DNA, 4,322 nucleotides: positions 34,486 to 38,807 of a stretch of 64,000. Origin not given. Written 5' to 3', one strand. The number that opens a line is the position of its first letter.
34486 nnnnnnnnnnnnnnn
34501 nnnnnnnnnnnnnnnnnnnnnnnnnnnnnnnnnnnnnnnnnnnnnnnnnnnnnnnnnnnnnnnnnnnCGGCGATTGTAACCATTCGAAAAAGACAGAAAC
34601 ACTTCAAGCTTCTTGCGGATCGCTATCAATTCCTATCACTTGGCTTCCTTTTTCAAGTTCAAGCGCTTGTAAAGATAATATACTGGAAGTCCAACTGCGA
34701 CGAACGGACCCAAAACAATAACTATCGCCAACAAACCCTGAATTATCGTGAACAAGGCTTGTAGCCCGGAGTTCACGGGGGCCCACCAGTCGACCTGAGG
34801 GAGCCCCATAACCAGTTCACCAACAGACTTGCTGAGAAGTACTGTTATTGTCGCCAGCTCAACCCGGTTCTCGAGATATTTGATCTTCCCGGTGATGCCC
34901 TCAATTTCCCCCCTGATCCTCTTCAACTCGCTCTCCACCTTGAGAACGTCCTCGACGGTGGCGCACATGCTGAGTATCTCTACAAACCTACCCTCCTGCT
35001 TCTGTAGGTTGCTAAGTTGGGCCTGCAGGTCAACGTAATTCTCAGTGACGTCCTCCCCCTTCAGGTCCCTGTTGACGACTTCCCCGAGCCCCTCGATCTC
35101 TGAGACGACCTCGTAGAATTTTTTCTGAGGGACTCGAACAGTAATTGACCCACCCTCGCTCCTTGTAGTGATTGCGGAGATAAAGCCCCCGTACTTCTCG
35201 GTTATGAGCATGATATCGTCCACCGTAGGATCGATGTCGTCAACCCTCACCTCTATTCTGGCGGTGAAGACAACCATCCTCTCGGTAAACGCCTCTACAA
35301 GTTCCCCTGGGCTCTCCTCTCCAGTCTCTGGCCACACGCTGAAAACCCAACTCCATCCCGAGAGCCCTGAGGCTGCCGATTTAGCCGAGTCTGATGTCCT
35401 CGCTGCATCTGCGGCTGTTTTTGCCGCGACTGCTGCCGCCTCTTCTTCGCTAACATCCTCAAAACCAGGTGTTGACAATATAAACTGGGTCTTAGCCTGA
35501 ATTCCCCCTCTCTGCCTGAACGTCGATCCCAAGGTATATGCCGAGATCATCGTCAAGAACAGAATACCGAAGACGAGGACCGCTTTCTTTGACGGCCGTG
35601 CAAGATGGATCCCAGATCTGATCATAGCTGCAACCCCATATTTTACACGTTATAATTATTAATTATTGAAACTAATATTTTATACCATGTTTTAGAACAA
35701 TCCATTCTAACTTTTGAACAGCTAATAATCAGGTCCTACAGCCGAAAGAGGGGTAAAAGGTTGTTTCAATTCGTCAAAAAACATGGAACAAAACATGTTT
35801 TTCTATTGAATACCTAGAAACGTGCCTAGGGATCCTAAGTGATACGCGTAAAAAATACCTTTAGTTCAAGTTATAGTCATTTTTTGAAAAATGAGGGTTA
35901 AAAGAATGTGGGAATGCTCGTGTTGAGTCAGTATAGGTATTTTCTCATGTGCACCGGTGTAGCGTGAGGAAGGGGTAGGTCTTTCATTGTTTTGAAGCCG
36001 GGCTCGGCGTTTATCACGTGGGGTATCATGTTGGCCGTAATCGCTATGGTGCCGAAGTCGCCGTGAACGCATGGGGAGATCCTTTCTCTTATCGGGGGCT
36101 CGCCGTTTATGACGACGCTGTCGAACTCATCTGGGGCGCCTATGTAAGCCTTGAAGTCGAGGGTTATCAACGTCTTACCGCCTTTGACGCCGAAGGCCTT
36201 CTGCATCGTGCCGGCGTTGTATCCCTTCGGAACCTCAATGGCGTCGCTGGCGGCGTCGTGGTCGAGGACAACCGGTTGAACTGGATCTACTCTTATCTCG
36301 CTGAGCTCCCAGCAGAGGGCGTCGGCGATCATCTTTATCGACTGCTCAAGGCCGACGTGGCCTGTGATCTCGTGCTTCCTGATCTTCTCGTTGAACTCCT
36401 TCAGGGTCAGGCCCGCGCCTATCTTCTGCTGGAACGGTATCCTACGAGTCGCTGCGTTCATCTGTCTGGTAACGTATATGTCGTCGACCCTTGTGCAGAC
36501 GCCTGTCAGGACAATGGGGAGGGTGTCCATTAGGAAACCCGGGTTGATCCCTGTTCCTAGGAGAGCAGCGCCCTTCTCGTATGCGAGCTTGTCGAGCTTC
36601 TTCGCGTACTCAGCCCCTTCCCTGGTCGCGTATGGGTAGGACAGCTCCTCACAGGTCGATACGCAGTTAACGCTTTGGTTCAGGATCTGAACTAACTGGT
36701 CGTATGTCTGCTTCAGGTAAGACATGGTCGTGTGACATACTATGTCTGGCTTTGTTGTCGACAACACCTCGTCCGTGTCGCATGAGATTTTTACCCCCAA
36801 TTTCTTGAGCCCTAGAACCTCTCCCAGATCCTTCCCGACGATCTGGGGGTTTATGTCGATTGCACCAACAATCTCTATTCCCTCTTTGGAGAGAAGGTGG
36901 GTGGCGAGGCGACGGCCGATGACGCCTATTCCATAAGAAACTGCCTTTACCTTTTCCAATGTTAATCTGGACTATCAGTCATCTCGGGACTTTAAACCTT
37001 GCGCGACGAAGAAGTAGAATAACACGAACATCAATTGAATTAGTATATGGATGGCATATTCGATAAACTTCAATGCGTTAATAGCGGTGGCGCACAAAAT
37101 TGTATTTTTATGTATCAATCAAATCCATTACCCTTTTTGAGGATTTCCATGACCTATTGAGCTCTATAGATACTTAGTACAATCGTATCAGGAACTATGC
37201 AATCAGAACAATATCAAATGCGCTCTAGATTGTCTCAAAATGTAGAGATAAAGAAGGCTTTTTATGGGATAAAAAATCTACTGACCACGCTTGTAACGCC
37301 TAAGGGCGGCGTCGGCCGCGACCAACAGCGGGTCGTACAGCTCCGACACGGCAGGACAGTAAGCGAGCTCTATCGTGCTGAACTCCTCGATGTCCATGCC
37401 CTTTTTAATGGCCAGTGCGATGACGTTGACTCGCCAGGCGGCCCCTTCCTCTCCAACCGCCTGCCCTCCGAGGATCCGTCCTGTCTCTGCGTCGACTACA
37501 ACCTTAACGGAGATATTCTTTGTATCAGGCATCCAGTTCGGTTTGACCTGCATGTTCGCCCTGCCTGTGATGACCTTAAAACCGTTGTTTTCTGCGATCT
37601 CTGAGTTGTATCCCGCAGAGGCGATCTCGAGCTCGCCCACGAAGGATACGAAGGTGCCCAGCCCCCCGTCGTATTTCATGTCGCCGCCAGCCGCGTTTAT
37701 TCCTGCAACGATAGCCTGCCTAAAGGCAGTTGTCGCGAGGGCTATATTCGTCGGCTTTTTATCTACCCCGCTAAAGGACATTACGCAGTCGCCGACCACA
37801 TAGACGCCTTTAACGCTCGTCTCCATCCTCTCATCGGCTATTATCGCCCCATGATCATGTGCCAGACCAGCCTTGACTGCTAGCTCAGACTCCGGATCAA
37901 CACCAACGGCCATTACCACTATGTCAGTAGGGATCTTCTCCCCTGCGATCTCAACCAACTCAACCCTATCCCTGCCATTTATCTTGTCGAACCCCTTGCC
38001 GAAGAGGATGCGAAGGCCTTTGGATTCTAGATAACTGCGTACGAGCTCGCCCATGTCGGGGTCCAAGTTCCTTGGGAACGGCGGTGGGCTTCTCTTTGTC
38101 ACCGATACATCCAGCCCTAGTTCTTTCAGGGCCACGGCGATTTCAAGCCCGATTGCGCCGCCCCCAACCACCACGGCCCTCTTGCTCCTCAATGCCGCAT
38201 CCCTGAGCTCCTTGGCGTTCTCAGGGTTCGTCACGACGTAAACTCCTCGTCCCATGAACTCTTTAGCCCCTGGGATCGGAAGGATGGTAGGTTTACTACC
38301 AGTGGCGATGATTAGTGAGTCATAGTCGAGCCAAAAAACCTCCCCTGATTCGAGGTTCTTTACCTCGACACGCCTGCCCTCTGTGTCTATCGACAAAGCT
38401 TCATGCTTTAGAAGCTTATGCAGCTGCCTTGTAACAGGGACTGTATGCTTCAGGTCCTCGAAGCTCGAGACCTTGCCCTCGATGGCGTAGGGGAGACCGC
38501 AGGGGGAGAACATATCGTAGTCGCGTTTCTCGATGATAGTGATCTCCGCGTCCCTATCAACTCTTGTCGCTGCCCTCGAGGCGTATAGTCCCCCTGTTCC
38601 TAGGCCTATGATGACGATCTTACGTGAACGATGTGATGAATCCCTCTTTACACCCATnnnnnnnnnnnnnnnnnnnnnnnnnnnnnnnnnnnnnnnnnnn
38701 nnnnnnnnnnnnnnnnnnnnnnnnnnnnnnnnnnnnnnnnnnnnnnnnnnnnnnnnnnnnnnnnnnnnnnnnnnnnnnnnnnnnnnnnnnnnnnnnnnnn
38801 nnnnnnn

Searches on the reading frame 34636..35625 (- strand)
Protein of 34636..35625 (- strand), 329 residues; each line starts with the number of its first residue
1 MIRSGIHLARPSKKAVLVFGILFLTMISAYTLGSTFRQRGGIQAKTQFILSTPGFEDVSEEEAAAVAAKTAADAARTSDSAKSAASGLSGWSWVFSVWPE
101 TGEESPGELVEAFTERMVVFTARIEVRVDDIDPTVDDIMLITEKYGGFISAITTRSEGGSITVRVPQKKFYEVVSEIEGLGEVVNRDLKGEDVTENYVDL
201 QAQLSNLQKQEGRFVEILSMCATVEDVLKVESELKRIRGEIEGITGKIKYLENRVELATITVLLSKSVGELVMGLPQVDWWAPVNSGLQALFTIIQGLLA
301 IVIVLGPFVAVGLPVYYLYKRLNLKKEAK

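Call 3: search_protein_families(library=pfam, proteins=[window:34636-35625:-], max_evalue=1)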
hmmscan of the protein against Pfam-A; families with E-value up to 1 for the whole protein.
window:34636-35625:- (329 aa): 3 families
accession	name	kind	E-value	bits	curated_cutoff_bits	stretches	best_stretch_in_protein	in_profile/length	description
PF14257.11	DUF4349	-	5.9e-48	163.5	27.7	1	116-317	1-209/213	Domain of unknown function (DUF4349)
PF07889.17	DUF1664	-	0.16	12.4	34.6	1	193-256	57-118/124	Protein of unknown function (DUF1664)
PF18088.7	Glyco_H_20C_C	-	0.16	12.2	27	1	184-235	39-90/194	Glycoside Hydrolase 20C C-terminal domain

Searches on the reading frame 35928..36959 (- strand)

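Call 3: search_protein_families(library=pfam, proteins=[window:35928-36959:-], max_evalue=1)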
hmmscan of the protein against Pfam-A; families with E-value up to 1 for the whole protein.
window:35928-36959:- (343 aa): 4 families
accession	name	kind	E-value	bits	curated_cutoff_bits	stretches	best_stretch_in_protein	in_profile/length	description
PF19328.4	DAP_DH_C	-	3.6e-43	148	23.3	1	142-340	1-202/206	2,4-diaminopentanoate dehydrogenase C-terminal domain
PF01113.26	DapB_N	-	3.7e-07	30.7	25.6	1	10-80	7-78/124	Dihydrodipicolinate reductase, N-terminus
PF02629.25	CoA_binding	-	0.011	17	22.3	1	4-73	4-66/97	CoA binding domain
PF01408.29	GFO_IDH_MocA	-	0.019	16.1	24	1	10-131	7-114/120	Oxidoreductase family, NAD-binding Rossmann fold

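Call 57: search_protein_families(library=ncbifam, proteins=[window:35928-36959:-], max_evalue=0.00001)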
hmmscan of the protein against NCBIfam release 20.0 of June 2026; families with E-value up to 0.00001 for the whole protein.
window:35928-36959:- (343 aa): 2 families
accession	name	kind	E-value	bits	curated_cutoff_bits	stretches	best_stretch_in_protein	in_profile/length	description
NF040740.1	ornith_Ord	equivalog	5.6e-90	302.1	400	1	4-333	1-332/335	2,4-diaminopentanoate dehydrogenase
TIGR00036.1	dapB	equivalog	1.7e-08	34.4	122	1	7-101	6-101/270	4-hydroxy-tetrahydrodipicolinate reductase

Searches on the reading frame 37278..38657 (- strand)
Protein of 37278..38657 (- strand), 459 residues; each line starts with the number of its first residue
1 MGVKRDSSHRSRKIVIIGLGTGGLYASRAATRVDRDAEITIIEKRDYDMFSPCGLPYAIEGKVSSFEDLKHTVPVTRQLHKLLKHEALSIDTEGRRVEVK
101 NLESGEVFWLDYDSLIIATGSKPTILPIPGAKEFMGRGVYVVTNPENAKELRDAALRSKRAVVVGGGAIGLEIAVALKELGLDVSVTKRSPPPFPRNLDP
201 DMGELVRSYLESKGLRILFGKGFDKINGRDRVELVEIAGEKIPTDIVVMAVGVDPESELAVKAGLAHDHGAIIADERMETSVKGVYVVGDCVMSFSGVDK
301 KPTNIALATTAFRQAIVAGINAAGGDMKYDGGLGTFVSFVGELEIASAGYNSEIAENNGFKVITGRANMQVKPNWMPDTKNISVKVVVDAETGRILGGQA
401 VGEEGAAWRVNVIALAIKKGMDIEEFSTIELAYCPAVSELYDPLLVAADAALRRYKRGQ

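Call 3: search_protein_families(library=pfam, proteins=[window:37278-38657:-], max_evalue=1)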
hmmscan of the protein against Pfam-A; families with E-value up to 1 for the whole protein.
window:37278-38657:- (459 aa): 23 families
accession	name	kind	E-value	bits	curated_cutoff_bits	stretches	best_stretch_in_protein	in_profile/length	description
PF07992.20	Pyr_redox_2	-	1.4e-61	209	26.1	1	13-315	2-291/291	Pyridine nucleotide-disulphide oxidoreductase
PF00070.33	Pyr_redox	-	4.9e-19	69.1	22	1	160-236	1-78/82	Pyridine nucleotide-disulphide oxidoreductase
PF02852.28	Pyr_redox_dim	-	9.6e-16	58.4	25.3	1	341-439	7-104/110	Pyridine nucleotide-disulphide oxidoreductase, dimerisation domain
PF13738.12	Pyr_redox_3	-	4.5e-14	52.8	30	1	113-289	126-305/305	Pyridine nucleotide-disulphide oxidoreductase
PF01266.30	DAO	-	2.6e-07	30.9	27.9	1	161-190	2-31/353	FAD dependent oxidoreductase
PF13450.12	NAD_binding_8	-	1.3e-05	25.8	21.9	2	16-46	1-29/68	NAD(P)-binding Rossmann-like domain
PF03486.20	HI0933_like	-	0.00036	20.5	50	0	13-45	2-32/244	HI0933-like protein Rossmann domain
PF13454.12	NAD_binding_9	-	0.00045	20.7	21.8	0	15-46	1-34/155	FAD-NAD(P)-binding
PF02826.25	2-Hacid_dh_C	-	0.00047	20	25.1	1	148-192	26-70/178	D-isomer specific 2-hydroxyacid dehydrogenase, NAD binding domain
PF13241.12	NAD_binding_7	-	0.00055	20.9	22.1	1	156-191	5-40/104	Putative NAD(P)-binding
PF01262.27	AlaDh_PNT_C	-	0.0034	17.3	23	0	12-45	29-60/214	Alanine dehydrogenase/PNT, C-terminal domain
PF00890.30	FAD_binding_2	-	0.0063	16.2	20.4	1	161-190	2-31/414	FAD binding domain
PF13434.12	Lys_Orn_oxgnase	-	0.0076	15.9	21.3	1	95-181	132-211/339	L-lysine 6-monooxygenase/L-ornithine 5-monooxygenase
PF01488.26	Shikimate_DH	-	0.039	14.5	24.3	0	153-190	8-45/138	Shikimate / quinate 5-dehydrogenase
PF02254.24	TrkA_N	-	0.041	14.6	23.8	0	162-186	2-26/116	TrkA-N domain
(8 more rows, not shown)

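Call 57: search_protein_families(library=ncbifam, proteins=[window:37278-38657:-], max_evalue=0.00001)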
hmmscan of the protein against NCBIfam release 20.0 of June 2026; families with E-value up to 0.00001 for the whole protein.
window:37278-38657:- (459 aa): 49 families (the best 25 are shown)
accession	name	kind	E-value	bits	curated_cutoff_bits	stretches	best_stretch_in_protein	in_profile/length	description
TIGR03385.1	CoA_CoA_reduc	equivalog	2.6e-90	303.3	578.8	1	13-447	1-438/439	CoA-disulfide reductase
NF007123.0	PRK09564.1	equivalog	7.2e-83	278.7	458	1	13-451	2-443/444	CoA-disulfide reductase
NF046103.1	NOXase_Strep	equivalog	4.7e-61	207.1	600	1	13-448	1-438/442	H2O-forming NADH oxidase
NF010037.0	PRK13512.1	equivalog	1.4e-54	185.7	394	1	12-440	2-426/438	CoA-disulfide reductase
TIGR02374.1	nitri_red_nirB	equivalog_domain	6.7e-42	143.8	578.35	1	83-352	73-332/794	nitrite reductase large subunit NirB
TIGR01350.1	lipoamide_DH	equivalog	2.6e-39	135.2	408.8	1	95-441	117-447/461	dihydrolipoyl dehydrogenase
NF045765.1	PhenlGlyoxDHPadH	equivalog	2.7e-39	135.3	475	1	13-344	4-332/416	NADH-dependent phenylglyoxylate dehydrogenase subunit epsilon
TIGR02053.1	MerA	equivalog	9.9e-38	130.3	454.45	1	93-432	115-438/465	mercury(II) reductase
NF042949.2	3PPDioc_HcaD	equivalog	3.3e-33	115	450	1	85-295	77-279/386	3-phenylpropionate/cinnamic acid dioxygenase ferredoxin--NAD(+) reductase subunit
NF004943.0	PRK06292.2-1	equivalog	7.2e-31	107.4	432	1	82-431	105-439/456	dihydrolipoyl dehydrogenase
NF010311.1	PRK13748.1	subfamily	3e-29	102.3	600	1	97-431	218-532/560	mercury(II) reductase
NF007286.0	PRK09754.1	equivalog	6.3e-29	100.9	447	1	85-293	76-278/400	phenylpropionate dioxygenase ferredoxin reductase subunit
NF011565.0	PRK14989.1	subfamily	3.2e-28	98.2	883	1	82-293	77-284/847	nitrite reductase large subunit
NF041682.1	ant_diox_AndAa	equivalog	1.7e-27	96.1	650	1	90-330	85-317/406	anthranilate 1,2-dioxygenase system ferredoxin--NAD(+) reductase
NF003437.0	PRK04965.1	equivalog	2.5e-26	92.6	392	1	11-292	2-275/378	NADH:flavorubredoxin reductase NorW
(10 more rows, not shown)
